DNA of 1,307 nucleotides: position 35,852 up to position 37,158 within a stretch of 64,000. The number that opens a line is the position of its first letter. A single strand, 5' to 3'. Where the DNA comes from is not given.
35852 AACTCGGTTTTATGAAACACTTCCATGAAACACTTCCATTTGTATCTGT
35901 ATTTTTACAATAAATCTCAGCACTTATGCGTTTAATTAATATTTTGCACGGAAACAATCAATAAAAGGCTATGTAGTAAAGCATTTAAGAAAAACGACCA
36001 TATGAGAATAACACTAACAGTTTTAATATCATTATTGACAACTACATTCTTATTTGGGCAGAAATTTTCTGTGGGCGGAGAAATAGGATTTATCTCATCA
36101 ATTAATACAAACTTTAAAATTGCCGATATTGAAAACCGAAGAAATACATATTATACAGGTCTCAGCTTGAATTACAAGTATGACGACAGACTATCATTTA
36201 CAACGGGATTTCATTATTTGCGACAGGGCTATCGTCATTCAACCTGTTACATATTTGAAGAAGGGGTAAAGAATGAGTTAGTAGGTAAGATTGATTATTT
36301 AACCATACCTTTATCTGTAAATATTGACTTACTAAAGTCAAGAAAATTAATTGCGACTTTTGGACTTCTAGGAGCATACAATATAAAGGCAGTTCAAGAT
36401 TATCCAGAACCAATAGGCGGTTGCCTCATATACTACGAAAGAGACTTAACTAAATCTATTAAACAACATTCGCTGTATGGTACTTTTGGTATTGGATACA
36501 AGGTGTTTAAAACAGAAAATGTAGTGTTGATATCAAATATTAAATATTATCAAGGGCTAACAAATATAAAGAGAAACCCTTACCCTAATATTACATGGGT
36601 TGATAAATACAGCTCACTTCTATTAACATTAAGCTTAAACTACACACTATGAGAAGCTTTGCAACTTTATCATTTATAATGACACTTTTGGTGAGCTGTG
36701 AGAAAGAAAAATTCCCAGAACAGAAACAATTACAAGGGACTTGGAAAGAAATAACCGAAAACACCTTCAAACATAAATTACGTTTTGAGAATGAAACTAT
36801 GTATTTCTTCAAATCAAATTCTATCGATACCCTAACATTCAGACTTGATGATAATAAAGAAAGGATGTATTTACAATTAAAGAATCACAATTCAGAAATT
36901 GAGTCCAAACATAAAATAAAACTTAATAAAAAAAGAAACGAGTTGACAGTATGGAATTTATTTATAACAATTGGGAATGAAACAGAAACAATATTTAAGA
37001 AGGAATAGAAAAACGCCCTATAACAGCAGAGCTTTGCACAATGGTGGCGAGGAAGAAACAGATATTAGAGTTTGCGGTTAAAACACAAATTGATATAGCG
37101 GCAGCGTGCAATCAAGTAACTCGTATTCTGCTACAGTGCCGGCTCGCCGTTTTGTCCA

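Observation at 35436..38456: AT-rich three-gene accessory island (beta-barrel plus coupled lipoprotein, then Mrr) between queD and the LTD surface-protein gene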

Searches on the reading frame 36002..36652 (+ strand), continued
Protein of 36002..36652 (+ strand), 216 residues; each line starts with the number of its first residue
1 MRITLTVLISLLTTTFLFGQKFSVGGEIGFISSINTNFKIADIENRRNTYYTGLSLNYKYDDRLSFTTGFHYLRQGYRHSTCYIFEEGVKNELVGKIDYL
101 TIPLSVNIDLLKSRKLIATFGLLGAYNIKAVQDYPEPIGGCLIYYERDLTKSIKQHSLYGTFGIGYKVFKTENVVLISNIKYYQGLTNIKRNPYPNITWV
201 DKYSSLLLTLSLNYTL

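Call 73: search_protein_families(library=pfam, proteins=[L011:6076-6687:+, L011:6855-7736:+, L011:10331-11224:+, L011:9220-10194:+], max_evalue=0.01)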
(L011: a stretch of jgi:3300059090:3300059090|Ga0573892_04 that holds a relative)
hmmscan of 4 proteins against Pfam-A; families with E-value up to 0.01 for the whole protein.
L011:6076-6687:+ (203 aa): 0 families

L011:6855-7736:+ (293 aa): 0 families

L011:10331-11224:+ (297 aa): 0 families

L011:9220-10194:+ (324 aa): 1 family
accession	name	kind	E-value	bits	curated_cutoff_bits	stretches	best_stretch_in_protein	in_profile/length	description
PF03781.23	FGE-sulfatase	-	2.4e-15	57.3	23.3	1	68-315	32-253/255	Sulfatase-modifying factor enzyme 1-like domain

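Call 84: search_protein_families(library=padloc, proteins=[window:36002-36652:+], max_evalue=0.01)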
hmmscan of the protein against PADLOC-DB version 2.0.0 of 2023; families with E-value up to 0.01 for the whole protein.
window:36002-36652:+ (216 aa): 1 family
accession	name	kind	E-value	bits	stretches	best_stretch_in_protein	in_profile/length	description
PDLC02433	Aga1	-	0.0084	13.8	0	128-171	8-54/243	-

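Call 85: search_protein_families(library=ncbifam, proteins=[window:36002-36652:+], max_evalue=0.01)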
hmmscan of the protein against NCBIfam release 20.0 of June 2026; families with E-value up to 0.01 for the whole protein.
window:36002-36652:+ (216 aa): 2 families
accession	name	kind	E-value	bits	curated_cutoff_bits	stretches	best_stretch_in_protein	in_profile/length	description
NF049866.1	outer_TDE1717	subfamily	1.3e-08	35.1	135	1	2-128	3-125/210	TDE1717 family outer membrane beta-barrel protein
NF041027.1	GSU2204_Se_pt_1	equivalog_domain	0.0035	16.2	350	1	12-82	505-574/580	GSU2204 family CXXCH-containing (seleno)protein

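Call 90: search_protein_families(library=pfam, proteins=[L020:616-1815:+, L020:1897-2592:-, L020:3794-4576:+, L020:4566-5045:+, L020:5219-5734:+, L021:1218-1787:+, L021:1825-2955:+, L021:3144-3944:+, L020:331-573:+], max_evalue=0.01)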
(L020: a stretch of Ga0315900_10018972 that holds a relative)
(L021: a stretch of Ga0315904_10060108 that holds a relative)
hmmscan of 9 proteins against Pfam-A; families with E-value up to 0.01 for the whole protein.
L020:616-1815:+ (399 aa): 1 family
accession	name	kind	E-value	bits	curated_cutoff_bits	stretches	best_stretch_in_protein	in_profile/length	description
PF01555.25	N6_N4_Mtase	-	6.1e-56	190.3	26.7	1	1-215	3-221/221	DNA methylase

L020:1897-2592:- (231 aa): 0 families

L020:3794-4576:+ (260 aa): 0 families

L020:4566-5045:+ (159 aa): 1 family
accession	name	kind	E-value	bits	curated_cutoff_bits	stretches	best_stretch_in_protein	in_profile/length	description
PF01850.27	PIN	-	0.00099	20.2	23.6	0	6-85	1-87/120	PIN domain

L020:5219-5734:+ (171 aa): 0 families

L021:1218-1787:+ (189 aa): 2 families
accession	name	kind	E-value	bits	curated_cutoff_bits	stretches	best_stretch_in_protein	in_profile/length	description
PF00027.35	cNMP_binding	-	8.7e-12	45.3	27.5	1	34-118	3-88/89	Cyclic nucleotide-binding domain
PF13545.12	HTH_Crp_2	-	0.0083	16.5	27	0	167-186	23-42/70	Crp-like helix-turn-helix domain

L021:1825-2955:+ (376 aa): 2 families
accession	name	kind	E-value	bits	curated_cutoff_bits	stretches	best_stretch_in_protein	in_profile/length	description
PF07786.18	HGSNAT_cat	-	5.3e-19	69.1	22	1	20-242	1-193/222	Heparan-alpha-glucosaminide N-acetyltransferase, catalytic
PF01757.29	Acyl_transf_3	-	8.8e-14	51.7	31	1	22-354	2-320/326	Acyltransferase domain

L021:3144-3944:+ (266 aa): 0 families

L020:331-573:+ (80 aa): 1 family
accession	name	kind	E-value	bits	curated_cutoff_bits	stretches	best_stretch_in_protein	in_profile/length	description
PF13310.11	Virulence_RhuM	-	2.6e-16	60.1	33.7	1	1-64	188-250/252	Virulence protein RhuM family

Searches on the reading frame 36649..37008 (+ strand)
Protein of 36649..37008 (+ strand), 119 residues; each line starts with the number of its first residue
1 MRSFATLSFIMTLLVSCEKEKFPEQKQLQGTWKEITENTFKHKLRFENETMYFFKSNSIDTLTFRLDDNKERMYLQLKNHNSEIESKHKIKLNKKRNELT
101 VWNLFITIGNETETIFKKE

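Call 7: search_protein_families(library=pfam, proteins=[window:36649-37008:+], max_evalue=0.1)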
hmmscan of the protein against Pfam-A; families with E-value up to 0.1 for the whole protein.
window:36649-37008:+ (119 aa): 1 family
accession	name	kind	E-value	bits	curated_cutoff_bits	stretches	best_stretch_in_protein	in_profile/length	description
PF00778.23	DIX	-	0.0089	16.3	22.2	1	17-60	8-51/77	DIX domain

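Call 24: find_homologous_proteins(query=window:36649-37008:+, max_evalue=0.01)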
Query window:36649-37008:+ (119 aa): 6 proteins with E <= 0.01 among 7 candidates.
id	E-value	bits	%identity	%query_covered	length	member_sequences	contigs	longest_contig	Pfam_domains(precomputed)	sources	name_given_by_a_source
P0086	2.4e-70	252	100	100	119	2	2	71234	-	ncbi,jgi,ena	-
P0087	6.5e-45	170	74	87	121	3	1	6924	-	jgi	-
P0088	1.2e-43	166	64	100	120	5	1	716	-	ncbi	-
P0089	8.4e-40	153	66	89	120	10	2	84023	-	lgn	-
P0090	5.3e-38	147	58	99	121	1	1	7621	-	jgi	jgi:hypothetical protein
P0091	3.7e-24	103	75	58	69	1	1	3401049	-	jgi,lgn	jgi:hypothetical protein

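Call 27: find_encoding_contigs(protein=P0089, flank=8000, max_places=3)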
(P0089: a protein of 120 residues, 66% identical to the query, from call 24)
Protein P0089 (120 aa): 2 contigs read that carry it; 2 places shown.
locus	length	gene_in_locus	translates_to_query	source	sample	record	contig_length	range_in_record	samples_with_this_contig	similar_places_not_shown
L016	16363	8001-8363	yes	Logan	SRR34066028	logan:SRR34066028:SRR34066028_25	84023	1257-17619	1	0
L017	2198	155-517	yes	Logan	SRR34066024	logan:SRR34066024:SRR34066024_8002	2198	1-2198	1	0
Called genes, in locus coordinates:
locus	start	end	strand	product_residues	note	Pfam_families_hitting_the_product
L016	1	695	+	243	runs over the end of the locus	PF04402:SIMPL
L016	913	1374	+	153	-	-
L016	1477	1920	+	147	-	-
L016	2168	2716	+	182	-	-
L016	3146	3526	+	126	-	-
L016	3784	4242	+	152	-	-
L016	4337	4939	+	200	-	-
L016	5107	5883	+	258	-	-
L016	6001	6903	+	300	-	-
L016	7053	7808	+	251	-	-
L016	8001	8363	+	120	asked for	-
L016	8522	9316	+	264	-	PF13385:Laminin_G_3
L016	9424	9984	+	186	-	-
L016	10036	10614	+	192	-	-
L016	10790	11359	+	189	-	PF09348:DUF1990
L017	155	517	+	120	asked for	-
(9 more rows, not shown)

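Call 28: find_encoding_contigs(protein=P0087, flank=8000, max_places=3)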
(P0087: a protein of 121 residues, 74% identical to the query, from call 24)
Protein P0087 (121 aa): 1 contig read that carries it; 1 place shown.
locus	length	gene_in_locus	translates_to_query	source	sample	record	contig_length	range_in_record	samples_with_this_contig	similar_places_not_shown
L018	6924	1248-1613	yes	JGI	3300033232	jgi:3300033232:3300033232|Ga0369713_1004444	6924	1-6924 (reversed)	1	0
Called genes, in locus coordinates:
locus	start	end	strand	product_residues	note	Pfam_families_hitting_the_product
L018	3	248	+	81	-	?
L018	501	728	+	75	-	-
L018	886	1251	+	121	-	-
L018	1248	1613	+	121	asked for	-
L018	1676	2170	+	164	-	-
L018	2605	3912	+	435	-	PF00275:EPSP_synthase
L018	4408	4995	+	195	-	PF01025:GrpE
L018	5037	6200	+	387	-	PF00226:DnaJ, PF01556:DnaJ_C, PF00684:DnaJ_CXXCXGXG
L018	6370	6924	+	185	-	?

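Call 29: find_encoding_contigs(protein=P0090, flank=8000, max_places=3)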
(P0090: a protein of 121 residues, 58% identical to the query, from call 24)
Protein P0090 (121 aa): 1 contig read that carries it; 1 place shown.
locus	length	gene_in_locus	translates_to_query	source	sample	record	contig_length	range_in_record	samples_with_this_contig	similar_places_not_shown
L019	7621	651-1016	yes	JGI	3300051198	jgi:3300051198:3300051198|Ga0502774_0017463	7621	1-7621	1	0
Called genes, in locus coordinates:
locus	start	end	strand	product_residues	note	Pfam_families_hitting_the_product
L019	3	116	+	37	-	?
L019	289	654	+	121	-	-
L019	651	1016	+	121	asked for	-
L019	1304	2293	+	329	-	PF00389:2-Hacid_dh, PF03807:F420_oxidored (faint), PF02826:2-Hacid_dh_C, PF03446:NAD_binding_2 (weak)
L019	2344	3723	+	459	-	PF02652:Lactate_perm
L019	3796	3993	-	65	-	-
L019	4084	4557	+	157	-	PF08922:DUF1905, PF13376:OmdA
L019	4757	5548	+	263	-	PF18306:LDcluster4, PF03641:Lysine_decarbox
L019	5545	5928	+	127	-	-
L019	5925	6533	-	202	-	PF01648:ACPS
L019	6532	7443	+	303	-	PF25173:Beta-prop_WDR3_1st, PF25174:Beta-prop_THOC3, PF25175:Beta-prop_WDR5, PF24817:WD40_WDHD1_1st, PF23342:WDR90_beta-prop_4th, PF23393:Beta-prop_WDR90_POC16_2nd, PF23414:Beta-prop_EML_2, PF24807:WD40_CDC20-Fz, +42 more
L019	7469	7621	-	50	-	?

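Call 84: search_protein_families(library=padloc, proteins=[window:36649-37008:+], max_evalue=0.01)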
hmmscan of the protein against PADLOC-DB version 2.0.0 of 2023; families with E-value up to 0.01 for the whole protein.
window:36649-37008:+ (119 aa): 0 families

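Call 85: search_protein_families(library=ncbifam, proteins=[window:36649-37008:+], max_evalue=0.01)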
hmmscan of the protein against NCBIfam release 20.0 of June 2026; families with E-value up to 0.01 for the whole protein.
window:36649-37008:+ (119 aa): 0 families

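Call 87: predict_structure(alignment_id=A5)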
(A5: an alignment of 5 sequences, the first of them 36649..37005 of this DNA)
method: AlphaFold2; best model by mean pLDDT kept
length: 119 residues; sequences in the alignment: 5
mean_pLDDT: 60.8   pTM: 0.46
mean pLDDT of the five models: 60.8, 46.7, 44.2, 42.2, 37.6
residues with pLDDT >= 90: 0; 70-90: 16; 50-70: 103; < 50: 0
segments of 3 or more residues with pLDDT < 50: none
pLDDT, mean of each block of 10 residues (from residue 1): 60 56 66 66 61 58 54 58 58 64 58 71
secondary structure, 60 per line:
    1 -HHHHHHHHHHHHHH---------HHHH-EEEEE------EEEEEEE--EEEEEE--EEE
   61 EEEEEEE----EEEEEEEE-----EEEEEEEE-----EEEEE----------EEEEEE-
elements in order: H2-15 H25-28 E30-34 E41-47 E50-55 E58-67 E72-79 E85-92 E98-102 E113-118
